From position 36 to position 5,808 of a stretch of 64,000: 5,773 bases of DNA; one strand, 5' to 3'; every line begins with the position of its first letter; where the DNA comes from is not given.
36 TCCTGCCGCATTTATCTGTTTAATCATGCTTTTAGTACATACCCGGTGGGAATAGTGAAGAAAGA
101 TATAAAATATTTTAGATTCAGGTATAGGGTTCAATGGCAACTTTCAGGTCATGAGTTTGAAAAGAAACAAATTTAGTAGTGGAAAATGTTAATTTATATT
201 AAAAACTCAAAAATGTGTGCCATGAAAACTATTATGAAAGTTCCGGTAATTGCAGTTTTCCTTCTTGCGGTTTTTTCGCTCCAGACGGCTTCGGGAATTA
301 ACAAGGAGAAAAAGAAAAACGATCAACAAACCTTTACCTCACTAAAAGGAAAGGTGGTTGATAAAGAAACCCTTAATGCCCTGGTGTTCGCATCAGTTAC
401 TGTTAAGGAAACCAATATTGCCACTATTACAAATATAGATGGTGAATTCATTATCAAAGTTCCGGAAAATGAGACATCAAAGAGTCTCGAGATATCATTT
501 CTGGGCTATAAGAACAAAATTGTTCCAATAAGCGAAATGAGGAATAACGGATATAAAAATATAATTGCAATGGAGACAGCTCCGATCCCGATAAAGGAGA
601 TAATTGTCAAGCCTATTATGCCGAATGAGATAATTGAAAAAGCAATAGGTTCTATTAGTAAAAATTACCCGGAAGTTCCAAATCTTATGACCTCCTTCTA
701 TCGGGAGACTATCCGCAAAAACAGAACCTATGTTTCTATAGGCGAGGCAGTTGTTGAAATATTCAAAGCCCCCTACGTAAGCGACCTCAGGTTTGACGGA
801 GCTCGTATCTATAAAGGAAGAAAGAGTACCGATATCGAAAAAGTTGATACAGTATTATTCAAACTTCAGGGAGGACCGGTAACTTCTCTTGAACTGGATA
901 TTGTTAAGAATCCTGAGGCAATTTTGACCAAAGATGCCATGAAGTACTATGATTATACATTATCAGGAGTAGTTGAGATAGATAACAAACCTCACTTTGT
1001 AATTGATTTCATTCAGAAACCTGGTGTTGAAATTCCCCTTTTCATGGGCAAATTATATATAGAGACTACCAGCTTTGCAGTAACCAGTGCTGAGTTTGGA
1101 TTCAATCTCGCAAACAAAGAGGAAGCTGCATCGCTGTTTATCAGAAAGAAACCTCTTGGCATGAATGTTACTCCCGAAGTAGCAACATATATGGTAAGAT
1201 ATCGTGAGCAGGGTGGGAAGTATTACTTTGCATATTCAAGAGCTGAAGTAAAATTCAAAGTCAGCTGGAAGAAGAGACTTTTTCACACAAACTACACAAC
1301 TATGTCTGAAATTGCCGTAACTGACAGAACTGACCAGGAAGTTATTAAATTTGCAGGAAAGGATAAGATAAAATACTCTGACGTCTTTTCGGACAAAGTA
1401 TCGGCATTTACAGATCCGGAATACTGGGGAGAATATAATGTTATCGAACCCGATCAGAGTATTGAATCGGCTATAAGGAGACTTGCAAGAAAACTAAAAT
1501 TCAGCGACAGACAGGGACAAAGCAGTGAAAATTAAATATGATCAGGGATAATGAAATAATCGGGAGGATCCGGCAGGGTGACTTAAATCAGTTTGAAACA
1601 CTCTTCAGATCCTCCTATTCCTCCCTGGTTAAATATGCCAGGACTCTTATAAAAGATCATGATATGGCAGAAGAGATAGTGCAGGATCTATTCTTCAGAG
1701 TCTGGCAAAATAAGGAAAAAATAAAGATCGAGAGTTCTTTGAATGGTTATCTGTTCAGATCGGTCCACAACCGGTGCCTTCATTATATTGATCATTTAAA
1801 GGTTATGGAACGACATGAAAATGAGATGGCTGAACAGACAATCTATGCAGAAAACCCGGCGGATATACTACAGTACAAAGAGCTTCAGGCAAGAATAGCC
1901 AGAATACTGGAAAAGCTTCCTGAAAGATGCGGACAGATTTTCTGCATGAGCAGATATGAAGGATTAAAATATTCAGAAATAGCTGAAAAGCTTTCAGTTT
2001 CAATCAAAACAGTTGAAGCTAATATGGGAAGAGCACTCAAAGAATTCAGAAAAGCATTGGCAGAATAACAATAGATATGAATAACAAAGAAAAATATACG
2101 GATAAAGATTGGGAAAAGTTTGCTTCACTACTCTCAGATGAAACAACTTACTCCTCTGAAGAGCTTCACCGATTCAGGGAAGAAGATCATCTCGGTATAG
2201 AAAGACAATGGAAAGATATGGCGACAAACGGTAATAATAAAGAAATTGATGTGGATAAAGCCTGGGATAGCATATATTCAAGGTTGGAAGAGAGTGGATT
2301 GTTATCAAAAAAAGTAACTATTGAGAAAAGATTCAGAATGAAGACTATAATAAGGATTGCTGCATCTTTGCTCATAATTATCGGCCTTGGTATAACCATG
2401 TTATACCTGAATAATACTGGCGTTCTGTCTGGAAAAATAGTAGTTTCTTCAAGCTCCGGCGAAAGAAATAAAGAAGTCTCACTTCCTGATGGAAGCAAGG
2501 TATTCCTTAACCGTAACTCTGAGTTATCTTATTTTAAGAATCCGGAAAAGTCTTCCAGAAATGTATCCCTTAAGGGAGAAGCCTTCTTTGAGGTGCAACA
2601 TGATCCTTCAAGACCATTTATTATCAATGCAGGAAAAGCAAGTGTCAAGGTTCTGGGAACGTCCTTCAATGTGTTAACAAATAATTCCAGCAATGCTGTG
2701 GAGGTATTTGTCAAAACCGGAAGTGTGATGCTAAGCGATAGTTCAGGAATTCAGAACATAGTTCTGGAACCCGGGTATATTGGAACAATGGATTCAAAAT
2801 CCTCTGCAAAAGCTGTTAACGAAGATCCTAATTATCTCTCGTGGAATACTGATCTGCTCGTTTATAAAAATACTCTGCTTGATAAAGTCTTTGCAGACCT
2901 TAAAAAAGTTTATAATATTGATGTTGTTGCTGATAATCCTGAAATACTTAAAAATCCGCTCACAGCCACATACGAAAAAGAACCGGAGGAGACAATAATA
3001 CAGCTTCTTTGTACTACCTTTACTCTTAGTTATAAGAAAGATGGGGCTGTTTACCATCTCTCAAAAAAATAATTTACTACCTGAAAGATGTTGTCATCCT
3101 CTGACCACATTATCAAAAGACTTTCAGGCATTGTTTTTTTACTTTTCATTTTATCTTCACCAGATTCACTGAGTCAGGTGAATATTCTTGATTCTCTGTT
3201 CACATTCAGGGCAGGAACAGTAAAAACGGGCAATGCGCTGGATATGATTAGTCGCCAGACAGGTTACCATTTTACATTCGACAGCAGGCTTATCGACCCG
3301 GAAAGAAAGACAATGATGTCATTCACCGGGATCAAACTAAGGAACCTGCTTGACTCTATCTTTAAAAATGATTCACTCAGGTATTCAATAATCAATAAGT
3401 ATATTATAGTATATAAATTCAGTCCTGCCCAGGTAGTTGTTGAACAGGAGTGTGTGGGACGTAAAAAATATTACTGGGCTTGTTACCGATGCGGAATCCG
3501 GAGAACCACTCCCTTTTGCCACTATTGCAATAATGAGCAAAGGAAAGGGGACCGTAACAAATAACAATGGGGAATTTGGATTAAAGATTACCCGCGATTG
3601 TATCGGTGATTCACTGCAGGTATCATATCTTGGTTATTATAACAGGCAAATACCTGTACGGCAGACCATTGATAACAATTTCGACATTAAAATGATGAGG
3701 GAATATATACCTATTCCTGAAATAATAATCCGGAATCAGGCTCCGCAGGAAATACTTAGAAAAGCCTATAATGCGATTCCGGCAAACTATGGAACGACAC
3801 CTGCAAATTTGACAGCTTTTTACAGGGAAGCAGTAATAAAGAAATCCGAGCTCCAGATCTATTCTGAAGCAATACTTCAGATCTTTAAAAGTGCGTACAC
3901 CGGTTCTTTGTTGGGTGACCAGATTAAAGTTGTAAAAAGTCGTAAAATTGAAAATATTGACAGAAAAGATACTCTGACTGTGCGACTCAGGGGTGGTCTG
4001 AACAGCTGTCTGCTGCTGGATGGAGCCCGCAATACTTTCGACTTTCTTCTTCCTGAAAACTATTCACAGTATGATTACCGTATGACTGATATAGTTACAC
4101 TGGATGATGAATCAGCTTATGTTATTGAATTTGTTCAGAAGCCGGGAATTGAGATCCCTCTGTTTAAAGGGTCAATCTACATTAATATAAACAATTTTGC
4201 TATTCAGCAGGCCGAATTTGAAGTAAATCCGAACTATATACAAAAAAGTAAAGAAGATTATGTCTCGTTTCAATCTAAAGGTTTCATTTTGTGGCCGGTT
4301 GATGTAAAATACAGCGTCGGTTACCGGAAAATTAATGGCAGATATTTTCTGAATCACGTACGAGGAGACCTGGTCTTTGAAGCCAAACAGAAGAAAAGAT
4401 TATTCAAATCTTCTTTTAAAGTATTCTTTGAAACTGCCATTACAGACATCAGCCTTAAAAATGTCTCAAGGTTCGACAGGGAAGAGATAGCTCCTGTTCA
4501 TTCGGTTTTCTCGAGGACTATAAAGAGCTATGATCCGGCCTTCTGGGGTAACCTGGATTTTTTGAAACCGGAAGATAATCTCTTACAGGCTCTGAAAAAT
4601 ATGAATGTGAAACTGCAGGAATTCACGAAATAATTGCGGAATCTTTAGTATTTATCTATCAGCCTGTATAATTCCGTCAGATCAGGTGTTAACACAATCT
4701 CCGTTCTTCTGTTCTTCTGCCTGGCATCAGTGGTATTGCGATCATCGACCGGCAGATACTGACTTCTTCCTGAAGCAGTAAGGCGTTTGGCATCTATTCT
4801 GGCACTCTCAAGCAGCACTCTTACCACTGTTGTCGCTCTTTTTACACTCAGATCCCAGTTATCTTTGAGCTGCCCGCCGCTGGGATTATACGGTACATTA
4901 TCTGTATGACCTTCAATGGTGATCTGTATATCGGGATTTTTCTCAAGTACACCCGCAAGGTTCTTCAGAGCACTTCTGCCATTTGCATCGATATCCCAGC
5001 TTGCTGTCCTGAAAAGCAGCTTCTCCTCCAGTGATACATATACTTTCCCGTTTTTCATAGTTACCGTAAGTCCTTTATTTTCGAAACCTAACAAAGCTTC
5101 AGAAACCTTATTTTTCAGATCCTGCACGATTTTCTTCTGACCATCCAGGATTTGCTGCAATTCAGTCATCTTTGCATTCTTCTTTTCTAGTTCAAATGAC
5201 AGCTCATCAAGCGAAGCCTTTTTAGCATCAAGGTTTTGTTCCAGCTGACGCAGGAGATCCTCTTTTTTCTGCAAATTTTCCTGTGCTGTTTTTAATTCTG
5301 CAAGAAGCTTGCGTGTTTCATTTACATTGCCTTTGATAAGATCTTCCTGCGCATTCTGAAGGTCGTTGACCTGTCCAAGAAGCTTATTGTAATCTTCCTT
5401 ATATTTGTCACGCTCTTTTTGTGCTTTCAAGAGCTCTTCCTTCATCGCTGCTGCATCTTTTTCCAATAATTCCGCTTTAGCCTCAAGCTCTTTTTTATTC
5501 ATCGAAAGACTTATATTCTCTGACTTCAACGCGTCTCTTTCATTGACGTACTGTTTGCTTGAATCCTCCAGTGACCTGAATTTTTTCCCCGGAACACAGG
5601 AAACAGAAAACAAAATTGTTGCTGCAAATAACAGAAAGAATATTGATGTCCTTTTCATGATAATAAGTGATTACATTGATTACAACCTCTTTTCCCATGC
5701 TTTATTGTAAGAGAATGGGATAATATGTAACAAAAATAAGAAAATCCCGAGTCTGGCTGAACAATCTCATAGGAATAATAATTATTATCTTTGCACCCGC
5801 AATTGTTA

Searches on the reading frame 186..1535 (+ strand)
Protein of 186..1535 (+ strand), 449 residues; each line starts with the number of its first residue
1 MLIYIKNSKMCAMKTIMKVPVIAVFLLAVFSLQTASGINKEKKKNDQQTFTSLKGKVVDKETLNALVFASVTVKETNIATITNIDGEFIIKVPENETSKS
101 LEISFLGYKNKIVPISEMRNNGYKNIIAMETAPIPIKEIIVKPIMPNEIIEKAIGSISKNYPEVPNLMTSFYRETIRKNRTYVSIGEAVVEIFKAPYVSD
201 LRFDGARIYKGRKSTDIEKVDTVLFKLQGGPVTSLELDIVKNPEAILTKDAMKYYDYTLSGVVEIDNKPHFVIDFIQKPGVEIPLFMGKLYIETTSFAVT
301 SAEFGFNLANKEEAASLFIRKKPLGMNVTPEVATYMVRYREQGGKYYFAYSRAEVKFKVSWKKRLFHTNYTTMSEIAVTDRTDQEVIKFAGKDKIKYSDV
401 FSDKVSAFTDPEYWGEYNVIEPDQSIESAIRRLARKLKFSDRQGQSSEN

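Call 52: search_protein_families(library=pfam, proteins=[window:186-1535:+], max_evalue=0.00001)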
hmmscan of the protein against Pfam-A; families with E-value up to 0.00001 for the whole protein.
window:186-1535:+ (449 aa): 1 family
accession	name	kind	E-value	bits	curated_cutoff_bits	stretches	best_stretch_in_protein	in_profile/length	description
PF13715.12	CarbopepD_reg_2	-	1.4e-14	54.3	32.2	1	53-141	1-88/88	CarboxypepD_reg-like domain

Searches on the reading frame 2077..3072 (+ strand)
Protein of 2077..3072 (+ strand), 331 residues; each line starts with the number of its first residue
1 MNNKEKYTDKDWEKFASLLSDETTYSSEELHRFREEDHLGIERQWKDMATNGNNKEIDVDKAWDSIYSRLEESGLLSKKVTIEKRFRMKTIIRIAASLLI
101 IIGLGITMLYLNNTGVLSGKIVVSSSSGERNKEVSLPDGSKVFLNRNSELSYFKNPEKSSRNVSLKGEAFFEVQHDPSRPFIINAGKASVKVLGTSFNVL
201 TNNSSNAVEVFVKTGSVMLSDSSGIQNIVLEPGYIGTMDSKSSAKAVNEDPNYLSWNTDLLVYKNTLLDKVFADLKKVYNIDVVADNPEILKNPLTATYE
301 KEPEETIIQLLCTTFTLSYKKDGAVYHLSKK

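Call 52: search_protein_families(library=pfam, proteins=[window:2077-3072:+], max_evalue=0.00001)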
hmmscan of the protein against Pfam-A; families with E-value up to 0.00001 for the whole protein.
window:2077-3072:+ (331 aa): 2 families
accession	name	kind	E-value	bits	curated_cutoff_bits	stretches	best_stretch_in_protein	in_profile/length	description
PF04773.18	FecR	-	4.3e-18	66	24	1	131-217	10-96/97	FecR protein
PF16344.10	FecR_C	-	1.6e-09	38.1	24.4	1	261-323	2-65/70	FecR, C-terminal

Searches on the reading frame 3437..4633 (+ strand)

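Call 52: search_protein_families(library=pfam, proteins=[window:3437-4633:+], max_evalue=0.00001)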
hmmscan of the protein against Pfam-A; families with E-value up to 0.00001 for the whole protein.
window:3437-4633:+ (398 aa): 2 families
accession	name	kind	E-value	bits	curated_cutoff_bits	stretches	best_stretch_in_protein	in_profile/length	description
PF13715.12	CarbopepD_reg_2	-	5.5e-15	55.6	32.2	1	12-88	1-78/88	CarboxypepD_reg-like domain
PF13620.12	CarboxypepD_reg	-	1e-08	35.8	32.3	1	12-75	2-68/82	Carboxypeptidase regulatory-like domain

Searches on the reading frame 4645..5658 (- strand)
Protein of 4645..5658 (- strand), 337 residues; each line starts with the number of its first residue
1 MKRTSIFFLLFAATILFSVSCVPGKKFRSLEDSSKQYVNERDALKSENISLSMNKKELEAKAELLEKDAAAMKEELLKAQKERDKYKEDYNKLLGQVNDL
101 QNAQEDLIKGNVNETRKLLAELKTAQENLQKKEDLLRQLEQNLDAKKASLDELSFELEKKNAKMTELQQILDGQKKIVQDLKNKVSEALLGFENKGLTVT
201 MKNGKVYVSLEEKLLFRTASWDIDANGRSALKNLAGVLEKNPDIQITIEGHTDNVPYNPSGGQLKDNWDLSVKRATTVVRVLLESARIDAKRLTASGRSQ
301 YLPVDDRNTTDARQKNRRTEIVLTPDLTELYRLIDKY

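Call 52: search_protein_families(library=pfam, proteins=[window:4645-5658:-], max_evalue=0.00001)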
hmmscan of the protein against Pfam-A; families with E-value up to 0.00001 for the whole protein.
window:4645-5658:- (337 aa): 1 family
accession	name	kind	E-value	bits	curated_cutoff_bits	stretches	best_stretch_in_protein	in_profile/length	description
PF00691.25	OmpA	-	2.1e-17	63.7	27.2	1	215-317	1-98/98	OmpA family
